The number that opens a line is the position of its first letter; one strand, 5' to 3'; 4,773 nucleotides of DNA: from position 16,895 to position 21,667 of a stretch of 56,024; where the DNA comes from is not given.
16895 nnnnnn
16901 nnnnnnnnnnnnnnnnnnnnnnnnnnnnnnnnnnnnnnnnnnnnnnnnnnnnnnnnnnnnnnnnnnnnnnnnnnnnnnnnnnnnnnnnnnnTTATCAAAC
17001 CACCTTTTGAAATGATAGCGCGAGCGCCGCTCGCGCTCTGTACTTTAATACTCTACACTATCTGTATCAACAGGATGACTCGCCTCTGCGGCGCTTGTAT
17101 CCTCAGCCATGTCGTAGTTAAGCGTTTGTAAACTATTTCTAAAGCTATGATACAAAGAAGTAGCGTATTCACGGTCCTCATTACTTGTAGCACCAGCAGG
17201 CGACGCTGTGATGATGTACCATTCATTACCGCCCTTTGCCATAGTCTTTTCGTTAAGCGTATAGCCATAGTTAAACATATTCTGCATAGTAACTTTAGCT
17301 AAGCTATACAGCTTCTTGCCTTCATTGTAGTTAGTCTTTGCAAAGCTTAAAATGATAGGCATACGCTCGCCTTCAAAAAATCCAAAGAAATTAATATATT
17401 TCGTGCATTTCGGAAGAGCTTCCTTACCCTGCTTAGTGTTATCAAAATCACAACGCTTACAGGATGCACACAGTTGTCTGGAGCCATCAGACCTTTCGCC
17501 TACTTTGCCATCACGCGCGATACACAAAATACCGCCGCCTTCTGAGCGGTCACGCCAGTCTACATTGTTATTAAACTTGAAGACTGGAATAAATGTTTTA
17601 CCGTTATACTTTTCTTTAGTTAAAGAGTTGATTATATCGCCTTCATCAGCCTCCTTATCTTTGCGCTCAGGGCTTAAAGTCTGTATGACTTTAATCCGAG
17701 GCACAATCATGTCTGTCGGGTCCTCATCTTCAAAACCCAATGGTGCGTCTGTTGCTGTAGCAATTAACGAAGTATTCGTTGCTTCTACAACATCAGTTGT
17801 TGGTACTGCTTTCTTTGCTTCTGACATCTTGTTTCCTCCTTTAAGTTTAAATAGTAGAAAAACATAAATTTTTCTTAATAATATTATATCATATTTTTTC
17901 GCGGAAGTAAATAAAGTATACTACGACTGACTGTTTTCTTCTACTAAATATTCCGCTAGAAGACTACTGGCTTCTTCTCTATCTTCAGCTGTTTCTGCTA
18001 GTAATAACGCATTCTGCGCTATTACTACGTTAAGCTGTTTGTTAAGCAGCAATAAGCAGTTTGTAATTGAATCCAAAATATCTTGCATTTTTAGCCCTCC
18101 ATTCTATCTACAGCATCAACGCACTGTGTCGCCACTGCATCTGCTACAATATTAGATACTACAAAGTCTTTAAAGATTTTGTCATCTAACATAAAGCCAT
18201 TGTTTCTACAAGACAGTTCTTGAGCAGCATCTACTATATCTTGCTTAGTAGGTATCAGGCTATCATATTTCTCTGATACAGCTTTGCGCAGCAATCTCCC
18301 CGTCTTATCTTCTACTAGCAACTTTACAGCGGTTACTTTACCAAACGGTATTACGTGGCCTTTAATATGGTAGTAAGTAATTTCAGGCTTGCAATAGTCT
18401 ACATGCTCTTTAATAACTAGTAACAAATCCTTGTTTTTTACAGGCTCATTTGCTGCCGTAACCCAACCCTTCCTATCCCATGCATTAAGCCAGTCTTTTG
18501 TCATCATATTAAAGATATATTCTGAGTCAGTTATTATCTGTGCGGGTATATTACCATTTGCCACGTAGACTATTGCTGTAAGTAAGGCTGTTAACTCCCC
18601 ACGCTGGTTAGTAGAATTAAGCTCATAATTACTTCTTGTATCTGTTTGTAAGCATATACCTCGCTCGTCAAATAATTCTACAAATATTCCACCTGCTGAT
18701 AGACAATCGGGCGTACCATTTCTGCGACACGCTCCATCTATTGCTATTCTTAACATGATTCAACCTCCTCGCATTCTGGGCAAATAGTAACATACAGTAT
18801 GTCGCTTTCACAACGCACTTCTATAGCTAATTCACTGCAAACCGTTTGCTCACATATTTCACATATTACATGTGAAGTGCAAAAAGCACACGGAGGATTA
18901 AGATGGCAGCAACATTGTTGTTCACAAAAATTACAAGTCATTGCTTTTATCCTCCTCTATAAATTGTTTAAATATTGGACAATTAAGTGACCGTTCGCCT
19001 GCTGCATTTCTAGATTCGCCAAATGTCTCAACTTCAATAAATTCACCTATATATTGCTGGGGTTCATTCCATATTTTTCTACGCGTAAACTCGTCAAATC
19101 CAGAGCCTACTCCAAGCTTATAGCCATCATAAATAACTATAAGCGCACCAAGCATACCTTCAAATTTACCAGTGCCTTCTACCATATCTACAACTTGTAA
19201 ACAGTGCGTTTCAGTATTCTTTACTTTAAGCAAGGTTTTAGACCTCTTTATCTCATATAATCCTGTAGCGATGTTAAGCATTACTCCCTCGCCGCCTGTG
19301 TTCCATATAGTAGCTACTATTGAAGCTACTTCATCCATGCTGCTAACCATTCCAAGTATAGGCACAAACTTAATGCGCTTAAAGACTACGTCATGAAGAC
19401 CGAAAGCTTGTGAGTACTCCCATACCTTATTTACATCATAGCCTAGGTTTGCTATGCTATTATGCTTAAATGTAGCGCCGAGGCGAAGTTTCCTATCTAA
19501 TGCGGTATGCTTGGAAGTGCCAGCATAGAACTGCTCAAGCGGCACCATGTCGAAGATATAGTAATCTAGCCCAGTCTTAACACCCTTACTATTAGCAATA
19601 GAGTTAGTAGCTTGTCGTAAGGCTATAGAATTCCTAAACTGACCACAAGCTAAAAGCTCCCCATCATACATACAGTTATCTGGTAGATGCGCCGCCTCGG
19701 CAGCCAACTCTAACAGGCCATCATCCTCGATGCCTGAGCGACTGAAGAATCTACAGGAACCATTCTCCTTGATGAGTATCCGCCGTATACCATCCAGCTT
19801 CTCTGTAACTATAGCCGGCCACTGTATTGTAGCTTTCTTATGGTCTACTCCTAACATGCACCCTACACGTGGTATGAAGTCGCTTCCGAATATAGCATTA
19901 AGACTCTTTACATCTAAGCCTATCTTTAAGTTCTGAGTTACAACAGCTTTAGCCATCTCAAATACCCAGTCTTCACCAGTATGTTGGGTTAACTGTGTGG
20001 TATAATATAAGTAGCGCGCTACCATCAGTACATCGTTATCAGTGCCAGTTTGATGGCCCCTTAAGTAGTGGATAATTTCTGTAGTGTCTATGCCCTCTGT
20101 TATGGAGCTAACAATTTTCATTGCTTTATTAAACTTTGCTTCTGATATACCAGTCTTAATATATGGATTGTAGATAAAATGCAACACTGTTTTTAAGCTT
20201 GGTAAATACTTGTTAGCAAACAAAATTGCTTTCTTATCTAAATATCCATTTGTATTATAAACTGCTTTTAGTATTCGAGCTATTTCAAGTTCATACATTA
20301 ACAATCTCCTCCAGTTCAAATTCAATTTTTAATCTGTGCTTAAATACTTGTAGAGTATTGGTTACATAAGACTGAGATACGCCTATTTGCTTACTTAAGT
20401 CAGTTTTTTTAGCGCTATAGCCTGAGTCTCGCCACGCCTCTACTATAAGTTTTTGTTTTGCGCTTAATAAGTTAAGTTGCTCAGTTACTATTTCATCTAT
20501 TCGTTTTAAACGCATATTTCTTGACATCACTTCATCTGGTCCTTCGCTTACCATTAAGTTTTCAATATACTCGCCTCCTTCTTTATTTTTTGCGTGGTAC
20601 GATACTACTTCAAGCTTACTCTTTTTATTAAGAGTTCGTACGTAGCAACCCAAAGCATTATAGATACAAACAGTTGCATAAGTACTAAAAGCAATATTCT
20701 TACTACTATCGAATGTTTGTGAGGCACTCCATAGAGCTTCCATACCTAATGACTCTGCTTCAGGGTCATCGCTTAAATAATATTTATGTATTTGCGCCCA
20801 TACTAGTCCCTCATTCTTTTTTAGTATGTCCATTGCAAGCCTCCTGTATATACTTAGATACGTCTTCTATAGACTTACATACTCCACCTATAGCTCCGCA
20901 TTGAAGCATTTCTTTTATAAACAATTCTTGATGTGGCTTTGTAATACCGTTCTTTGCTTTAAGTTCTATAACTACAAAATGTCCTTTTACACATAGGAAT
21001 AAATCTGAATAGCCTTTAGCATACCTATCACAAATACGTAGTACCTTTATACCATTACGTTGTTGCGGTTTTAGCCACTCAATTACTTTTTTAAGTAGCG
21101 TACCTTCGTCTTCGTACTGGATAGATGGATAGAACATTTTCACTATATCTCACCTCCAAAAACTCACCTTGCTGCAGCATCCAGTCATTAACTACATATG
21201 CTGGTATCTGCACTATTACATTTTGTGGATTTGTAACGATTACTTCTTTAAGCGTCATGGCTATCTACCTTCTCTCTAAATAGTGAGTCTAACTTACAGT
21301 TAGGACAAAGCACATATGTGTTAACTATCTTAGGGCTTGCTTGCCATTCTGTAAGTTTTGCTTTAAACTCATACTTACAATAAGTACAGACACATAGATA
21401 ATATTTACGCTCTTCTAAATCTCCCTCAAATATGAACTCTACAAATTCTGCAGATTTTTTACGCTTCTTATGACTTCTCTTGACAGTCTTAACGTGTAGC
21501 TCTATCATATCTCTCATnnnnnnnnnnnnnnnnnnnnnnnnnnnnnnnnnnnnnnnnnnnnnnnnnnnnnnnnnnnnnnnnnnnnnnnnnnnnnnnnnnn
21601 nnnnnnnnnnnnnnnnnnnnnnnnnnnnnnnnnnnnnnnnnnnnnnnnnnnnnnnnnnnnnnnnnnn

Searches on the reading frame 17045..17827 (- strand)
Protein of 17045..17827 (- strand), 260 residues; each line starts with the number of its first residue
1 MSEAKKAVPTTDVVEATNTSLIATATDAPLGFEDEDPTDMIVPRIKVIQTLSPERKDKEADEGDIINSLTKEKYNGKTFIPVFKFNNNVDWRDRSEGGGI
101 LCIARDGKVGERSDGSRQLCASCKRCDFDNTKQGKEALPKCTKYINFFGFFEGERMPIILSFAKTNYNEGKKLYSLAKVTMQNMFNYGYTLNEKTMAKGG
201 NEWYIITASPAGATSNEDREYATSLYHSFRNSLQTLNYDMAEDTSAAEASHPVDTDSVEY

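Call 8: search_protein_families(library=pfam, proteins=[window:17045-17827:-], max_evalue=0.01)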
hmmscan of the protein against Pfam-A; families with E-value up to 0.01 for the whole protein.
window:17045-17827:- (260 aa): 1 family
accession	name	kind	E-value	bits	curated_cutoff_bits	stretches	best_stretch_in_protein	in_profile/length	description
PF23977.1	Pam3_Gp34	-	7.3e-28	98.4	27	1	23-230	12-230/235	Pam3 phage gp34-like protein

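Call 83: search_protein_families(library=phrogs, proteins=[window:17045-17827:-], max_evalue=0.001)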
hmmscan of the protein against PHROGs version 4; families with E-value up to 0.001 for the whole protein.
window:17045-17827:- (260 aa): 1 family
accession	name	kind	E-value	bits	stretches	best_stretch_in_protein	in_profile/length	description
phrog_2402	-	unknown function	1.2e-20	75.2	1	5-247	15-278/292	-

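Call 94: search_protein_families(library=ncbifam, proteins=[window:17045-17827:-], max_evalue=0.01)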
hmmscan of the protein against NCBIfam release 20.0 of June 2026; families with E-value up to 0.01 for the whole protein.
window:17045-17827:- (260 aa): 0 families

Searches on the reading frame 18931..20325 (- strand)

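Call 8: search_protein_families(library=pfam, proteins=[window:18931-20325:-], max_evalue=0.01)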
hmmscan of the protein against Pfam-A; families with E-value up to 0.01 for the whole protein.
window:18931-20325:- (464 aa): 2 families
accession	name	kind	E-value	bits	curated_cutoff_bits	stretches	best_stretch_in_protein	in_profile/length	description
PF01068.26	DNA_ligase_A_M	-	1.3e-10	41.7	26.2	1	171-369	22-204/204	ATP dependent DNA ligase domain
PF14743.12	DNA_ligase_OB_2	-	7e-09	36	28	1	383-440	1-54/66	DNA ligase OB-like domain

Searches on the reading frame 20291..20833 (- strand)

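Call 8: search_protein_families(library=pfam, proteins=[window:20291-20833:-], max_evalue=0.01)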
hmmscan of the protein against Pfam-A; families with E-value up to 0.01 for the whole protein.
window:20291-20833:- (180 aa): 1 family
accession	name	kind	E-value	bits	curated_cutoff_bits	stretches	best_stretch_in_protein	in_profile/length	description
PF04542.20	Sigma70_r2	-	0.00017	21.7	24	1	9-67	7-67/71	Sigma-70 region 2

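Call 28: search_protein_families(library=phrogs, proteins=[window:20291-20833:-], max_evalue=0.01)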
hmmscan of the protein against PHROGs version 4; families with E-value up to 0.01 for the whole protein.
window:20291-20833:- (180 aa): 2 families
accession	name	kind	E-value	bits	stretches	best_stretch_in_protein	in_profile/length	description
phrog_351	-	transcription regulation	1.1e-13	51.8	1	3-177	508-731/928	RNA polymerase sigma factor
phrog_11138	-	unknown function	2.8e-07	31.9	1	77-173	47-140/142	-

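Call 94: search_protein_families(library=ncbifam, proteins=[window:20291-20833:-], max_evalue=0.01)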
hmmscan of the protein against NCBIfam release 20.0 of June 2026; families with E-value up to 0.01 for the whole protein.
window:20291-20833:- (180 aa): 25 families
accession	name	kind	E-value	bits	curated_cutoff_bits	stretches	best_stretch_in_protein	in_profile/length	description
NF004471.0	PRK05803.1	subfamily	1.1e-11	44.5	252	1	7-159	59-215/235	RNA polymerase sporulation sigma factor SigK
TIGR02835.1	spore_sigmaE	equivalog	4.4e-11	42.7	348.6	1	28-172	84-230/234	RNA polymerase sporulation sigma factor SigE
NF006158.0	PRK08301.1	equivalog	1.2e-10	41.3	339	1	28-172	91-237/241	RNA polymerase sporulation sigma factor SigE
TIGR02846.1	spore_sigmaK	equivalog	4.9e-10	39.3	298.65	1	22-159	71-213/227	RNA polymerase sporulation sigma factor SigK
TIGR02937.1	sigma70-ECF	superfamily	5.3e-09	35.9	42.9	1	3-169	6-162/165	sigma-70 family RNA polymerase sigma factor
TIGR02479.1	FliA_WhiG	subfamily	6.2e-07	29.4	189.6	1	26-60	29-63/224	FliA/WhiG family RNA polymerase sigma factor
NF005413.0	PRK06986.1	subfamily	3.7e-05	23.7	201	1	28-67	48-87/241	RNA polymerase sigma factor FliA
NF006173.0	PRK08311.2-1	subfamily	6.5e-05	22.4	287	1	23-101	60-137/251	RNA polymerase sigma factor SigI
NF005693.0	PRK07500.1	equivalog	0.00012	21.3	315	0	34-65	78-109/289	RNA polymerase factor sigma-32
TIGR02985.1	Sig70_bacteroi1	subfamily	0.00013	22.3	126.4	1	17-162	19-152/162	RNA polymerase sigma-70 factor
NF005248.0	PRK06759.1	equivalog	0.00015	21.6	133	1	4-71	10-74/156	RNA polymerase factor sigma-70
NF005809.0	PRK07670.1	equivalog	0.00038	20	326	1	25-124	55-157/255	FliA/WhiG family RNA polymerase sigma factor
NF006175.0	PRK08311.2-3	subfamily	0.00051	19.6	244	1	24-91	50-116/244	RNA polymerase sigma factor SigI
NF004052.0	PRK05572.1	subfamily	0.00058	19.4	311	0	3-66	37-102/252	SigF/SigG family RNA polymerase sporulation sigma factor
NF006145.0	PRK08295.1-2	equivalog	0.00063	19.2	212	1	3-85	37-121/213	RNA polymerase sporulation sigma factor SigH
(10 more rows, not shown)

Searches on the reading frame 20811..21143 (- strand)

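Call 28: search_protein_families(library=phrogs, proteins=[window:20811-21143:-], max_evalue=0.01)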
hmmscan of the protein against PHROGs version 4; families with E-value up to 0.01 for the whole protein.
window:20811-21143:- (110 aa): 4 families
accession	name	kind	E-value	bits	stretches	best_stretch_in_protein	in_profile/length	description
phrog_93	-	DNA, RNA and nucleotide metabolism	4.7e-13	49.6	1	9-107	350-446/613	endonuclease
phrog_5702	-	DNA, RNA and nucleotide metabolism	6.3e-12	46.3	1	43-102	5-66/70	Holliday junction resolvase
phrog_824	-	unknown function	9.9e-11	43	1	43-108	112-180/265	-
phrog_2165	-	DNA, RNA and nucleotide metabolism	5.4e-05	24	1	19-67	6-54/141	DNA helicase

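Call 102: search_protein_families(library=pfam, proteins=[window:20811-21143:-], max_evalue=0.05)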
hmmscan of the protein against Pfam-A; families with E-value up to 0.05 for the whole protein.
window:20811-21143:- (110 aa): 1 family
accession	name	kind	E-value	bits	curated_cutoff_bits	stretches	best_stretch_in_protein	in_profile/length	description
PF08774.17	VRR_NUC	-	0.00065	20.2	23.8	1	27-91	39-114/116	VRR-NUC domain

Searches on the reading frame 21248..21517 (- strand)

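Call 8: search_protein_families(library=pfam, proteins=[window:21248-21517:-], max_evalue=0.01)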
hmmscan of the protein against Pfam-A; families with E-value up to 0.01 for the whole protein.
window:21248-21517:- (89 aa): 0 families

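Call 28: search_protein_families(library=phrogs, proteins=[window:21248-21517:-], max_evalue=0.01)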
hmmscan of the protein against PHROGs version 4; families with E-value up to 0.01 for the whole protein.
window:21248-21517:- (89 aa): 1 family
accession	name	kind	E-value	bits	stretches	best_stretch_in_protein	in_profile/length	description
phrog_1315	-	unknown function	0.0036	18.5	1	38-75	3-41/108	-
